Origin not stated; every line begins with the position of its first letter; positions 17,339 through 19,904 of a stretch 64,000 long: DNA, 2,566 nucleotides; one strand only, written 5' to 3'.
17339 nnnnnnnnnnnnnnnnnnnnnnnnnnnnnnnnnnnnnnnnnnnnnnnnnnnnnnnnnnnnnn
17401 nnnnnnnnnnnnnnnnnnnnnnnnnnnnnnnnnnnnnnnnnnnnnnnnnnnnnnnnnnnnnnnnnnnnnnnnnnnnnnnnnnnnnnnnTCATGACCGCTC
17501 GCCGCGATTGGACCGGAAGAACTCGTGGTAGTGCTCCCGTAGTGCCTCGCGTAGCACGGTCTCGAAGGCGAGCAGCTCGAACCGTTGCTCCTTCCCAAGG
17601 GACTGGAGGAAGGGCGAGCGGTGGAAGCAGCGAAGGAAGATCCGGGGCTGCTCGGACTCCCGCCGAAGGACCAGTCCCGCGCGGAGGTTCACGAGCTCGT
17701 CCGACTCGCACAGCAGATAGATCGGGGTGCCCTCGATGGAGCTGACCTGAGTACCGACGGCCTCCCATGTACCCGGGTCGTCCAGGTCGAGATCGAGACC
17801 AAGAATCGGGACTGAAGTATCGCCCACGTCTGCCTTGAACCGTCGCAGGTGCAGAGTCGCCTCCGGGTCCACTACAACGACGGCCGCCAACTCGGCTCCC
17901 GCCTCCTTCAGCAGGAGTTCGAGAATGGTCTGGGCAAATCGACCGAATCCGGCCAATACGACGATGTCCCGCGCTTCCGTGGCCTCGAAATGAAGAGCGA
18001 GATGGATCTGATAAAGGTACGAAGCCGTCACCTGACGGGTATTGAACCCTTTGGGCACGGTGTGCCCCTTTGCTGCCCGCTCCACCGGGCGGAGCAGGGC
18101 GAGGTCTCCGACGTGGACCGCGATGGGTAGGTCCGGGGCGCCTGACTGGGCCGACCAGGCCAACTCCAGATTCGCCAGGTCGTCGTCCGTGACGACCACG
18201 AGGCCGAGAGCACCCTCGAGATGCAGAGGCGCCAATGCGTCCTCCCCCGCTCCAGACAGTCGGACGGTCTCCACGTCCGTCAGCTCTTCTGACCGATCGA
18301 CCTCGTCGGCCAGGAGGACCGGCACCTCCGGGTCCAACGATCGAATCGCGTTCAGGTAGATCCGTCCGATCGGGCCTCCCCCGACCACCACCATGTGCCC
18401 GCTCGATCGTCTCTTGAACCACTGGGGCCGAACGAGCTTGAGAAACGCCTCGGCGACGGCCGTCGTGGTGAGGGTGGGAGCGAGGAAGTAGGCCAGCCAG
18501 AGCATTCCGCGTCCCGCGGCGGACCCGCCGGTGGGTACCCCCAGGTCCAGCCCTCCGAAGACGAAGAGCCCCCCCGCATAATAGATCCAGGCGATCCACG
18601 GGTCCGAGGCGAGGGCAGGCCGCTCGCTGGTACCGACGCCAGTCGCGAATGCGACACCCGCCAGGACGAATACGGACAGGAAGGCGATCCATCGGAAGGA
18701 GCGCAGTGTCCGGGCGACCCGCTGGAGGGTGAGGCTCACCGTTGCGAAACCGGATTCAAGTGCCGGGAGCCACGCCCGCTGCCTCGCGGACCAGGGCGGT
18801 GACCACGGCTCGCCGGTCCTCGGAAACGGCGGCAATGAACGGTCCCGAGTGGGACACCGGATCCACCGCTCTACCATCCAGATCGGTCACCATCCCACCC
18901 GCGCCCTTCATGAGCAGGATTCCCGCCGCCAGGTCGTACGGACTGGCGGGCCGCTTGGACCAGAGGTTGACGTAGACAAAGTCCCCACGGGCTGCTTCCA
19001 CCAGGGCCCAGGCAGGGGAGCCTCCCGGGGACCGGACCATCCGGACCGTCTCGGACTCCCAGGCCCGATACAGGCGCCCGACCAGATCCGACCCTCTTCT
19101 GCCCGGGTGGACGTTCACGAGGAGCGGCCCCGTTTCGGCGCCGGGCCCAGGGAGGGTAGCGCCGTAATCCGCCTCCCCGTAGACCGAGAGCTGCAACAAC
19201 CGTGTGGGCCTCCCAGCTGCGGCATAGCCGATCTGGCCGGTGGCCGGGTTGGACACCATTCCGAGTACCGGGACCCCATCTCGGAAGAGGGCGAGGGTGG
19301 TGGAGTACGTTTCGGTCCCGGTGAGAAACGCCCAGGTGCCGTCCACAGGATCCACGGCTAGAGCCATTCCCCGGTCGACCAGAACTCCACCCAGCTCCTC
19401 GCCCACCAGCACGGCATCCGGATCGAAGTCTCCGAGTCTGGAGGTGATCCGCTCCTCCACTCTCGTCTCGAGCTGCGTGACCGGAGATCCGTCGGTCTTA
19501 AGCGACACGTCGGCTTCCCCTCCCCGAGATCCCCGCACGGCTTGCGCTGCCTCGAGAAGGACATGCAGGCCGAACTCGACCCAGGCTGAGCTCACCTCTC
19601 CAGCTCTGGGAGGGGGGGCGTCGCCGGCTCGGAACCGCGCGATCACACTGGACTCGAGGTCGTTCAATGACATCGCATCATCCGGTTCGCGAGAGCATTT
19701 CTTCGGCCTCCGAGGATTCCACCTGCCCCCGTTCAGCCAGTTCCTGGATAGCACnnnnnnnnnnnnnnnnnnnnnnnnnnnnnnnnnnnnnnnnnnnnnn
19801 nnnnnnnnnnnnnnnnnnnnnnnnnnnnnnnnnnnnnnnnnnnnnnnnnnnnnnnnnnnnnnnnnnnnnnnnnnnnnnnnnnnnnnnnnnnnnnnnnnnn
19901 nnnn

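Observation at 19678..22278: Unusual 866-aa fusion: isochorismatase-like hydrolase + APH-fold kinase + NUDIX hydrolase, translationally coupled to a cNMP-gated K+ channel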

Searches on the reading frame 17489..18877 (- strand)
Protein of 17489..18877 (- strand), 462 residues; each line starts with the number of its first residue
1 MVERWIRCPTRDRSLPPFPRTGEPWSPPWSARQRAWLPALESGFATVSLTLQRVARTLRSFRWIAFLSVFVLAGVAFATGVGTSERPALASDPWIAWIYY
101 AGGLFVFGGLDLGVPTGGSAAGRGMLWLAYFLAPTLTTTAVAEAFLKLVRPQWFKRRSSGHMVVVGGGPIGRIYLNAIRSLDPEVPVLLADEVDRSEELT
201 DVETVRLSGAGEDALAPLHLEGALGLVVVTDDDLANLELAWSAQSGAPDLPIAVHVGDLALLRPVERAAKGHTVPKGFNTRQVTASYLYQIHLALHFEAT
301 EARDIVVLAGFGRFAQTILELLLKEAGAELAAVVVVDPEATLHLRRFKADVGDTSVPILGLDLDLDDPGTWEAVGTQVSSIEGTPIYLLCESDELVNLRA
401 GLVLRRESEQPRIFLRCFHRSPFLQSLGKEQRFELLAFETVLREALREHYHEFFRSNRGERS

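Call 7: search_protein_families(library=pfam, proteins=[window:17489-18877:-], max_evalue=0.1)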
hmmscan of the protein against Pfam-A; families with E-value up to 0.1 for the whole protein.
window:17489-18877:- (462 aa): 2 families
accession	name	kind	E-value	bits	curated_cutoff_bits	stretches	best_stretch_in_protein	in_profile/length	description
PF02254.24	TrkA_N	-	1.6e-10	41.8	23.8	1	163-258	2-98/116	TrkA-N domain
PF13241.12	NAD_binding_7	-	0.0033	18.4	22.1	0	160-243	8-82/104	Putative NAD(P)-binding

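Call 49: search_protein_families(library=padloc, proteins=[window:17489-18739:-], max_evalue=0.01)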
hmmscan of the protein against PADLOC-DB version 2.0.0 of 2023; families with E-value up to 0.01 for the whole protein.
window:17489-18739:- (416 aa): 0 families

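Call 72: search_solved_structures(query=window:17489-18739:-, max_evalue=0.01)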
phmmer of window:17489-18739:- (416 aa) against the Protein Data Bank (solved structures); distinct sequences matched with E-value up to 0.01: 0.

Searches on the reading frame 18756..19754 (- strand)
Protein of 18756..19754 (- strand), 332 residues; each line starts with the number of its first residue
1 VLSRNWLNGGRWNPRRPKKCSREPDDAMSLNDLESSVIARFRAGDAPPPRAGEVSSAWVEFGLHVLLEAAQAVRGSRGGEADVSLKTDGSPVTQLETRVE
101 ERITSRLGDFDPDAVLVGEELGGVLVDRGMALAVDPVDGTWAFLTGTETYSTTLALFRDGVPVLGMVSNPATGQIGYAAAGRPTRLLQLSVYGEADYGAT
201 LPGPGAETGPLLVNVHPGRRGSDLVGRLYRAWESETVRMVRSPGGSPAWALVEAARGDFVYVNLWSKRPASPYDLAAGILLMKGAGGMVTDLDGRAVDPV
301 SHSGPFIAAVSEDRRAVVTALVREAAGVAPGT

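Call 7: search_protein_families(library=pfam, proteins=[window:18756-19754:-], max_evalue=0.1)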
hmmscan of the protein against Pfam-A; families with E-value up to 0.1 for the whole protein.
window:18756-19754:- (332 aa): 1 family
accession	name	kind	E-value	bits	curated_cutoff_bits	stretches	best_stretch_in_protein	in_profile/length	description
PF00459.30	Inositol_P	-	9.6e-27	94.6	27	1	66-302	13-248/271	Inositol monophosphatase family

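Call 8: search_protein_families(library=ncbifam, proteins=[window:18756-19754:-], max_evalue=0.1)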
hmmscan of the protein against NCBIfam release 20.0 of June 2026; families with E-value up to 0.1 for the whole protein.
window:18756-19754:- (332 aa): 7 families
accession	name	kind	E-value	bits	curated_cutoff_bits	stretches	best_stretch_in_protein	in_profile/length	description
TIGR02067.1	his_9_HisN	equivalog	8.9e-28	97.4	275.15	2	80-185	24-129/252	histidinol-phosphatase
TIGR01331.1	bisphos_cysQ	equivalog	1e-17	64.6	228.8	1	68-296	11-231/250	3'(2'),5'-bisphosphate nucleotidase CysQ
NF009321.0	PRK12676.1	equivalog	1.2e-17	63.9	264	2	68-182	17-135/264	bifunctional fructose-bisphosphatase/inositol-phosphate phosphatase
TIGR01330.1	bisphos_HAL2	equivalog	5.8e-10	38.5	267.05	1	128-171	133-175/359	3'(2'),5'-bisphosphate nucleotidase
NF008182.0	PRK10931.1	equivalog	2.6e-09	36.5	379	1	81-181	26-129/246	3'(2'),5'-bisphosphate nucleotidase CysQ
NF010678.0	PRK14076.1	equivalog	1.1e-07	31.2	493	1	79-157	29-109/570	bifunctional NADP phosphatase/NAD kinase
NF008027.1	PRK10757.1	equivalog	9.4e-07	28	332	1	83-311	31-247/267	inositol-1-monophosphatase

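Call 49: search_protein_families(library=padloc, proteins=[window:18756-19673:-], max_evalue=0.01)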
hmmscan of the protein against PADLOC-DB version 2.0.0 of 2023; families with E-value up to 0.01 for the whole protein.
window:18756-19673:- (305 aa): 0 families

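Call 73: search_solved_structures(query=window:18756-19673:-, max_evalue=0.00001)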
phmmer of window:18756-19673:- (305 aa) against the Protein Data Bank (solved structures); distinct sequences matched with E-value up to 0.00001: 26.
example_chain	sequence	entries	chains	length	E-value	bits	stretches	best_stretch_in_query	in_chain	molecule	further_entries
5yht_A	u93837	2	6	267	1.1e-16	64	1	49-279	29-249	Histidinol-phosphatase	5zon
2p3n_A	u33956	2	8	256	2.9e-16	62.7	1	55-298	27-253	Inositol-1-monophosphatase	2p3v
4n81_A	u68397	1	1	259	3.1e-15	59.3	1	43-147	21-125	Inositol monophosphatase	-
5eq7_A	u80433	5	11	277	5.5e-15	58.5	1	50-159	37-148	Inositol monophosphatase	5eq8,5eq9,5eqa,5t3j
1vdw_A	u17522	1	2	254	1.3e-10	44.1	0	54-151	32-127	hypothetical protein PH1897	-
3luz_A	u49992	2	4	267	1.5e-09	40.7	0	54-154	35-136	Extragenic suppressor protein suhB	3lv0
1xi6_A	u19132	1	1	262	2.6e-09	39.8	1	48-148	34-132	extragenic suppressor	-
6b64_A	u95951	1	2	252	3.1e-09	39.6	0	50-153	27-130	Fructose-1,6-bisphosphatase/inositol-1-monophosphatase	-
6b65_A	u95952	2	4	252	4.5e-09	39.1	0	52-153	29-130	Fructose-1,6-bisphosphatase/inositol-1-monophosphatase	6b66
1lbv_A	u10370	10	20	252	4.6e-09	39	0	52-153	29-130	fructose 1,6-bisphosphatase/inositol monophosphatase | Fructose-1,6-bisphosphatase/inositol-1-monophosphatase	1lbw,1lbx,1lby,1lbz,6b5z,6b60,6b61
2pcr_A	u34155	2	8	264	7.7e-09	38.3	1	57-263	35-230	Inositol-1-monophosphatase | Fructose-1,6-bisphosphatase/inositol-1-monophosphatase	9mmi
3t0j_A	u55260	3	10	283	1.4e-08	37.4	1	50-279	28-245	Inositol monophosphatase family protein | Inositol monophosphatase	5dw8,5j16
5i3s_A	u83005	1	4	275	1.6e-08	37.3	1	53-279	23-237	Inositol monophosphatase family protein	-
9j90_B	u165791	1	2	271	3.9e-08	36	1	60-268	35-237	Nus factor SuhB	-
8wdq_A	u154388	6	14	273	4e-08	36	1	60-268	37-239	Nus factor SuhB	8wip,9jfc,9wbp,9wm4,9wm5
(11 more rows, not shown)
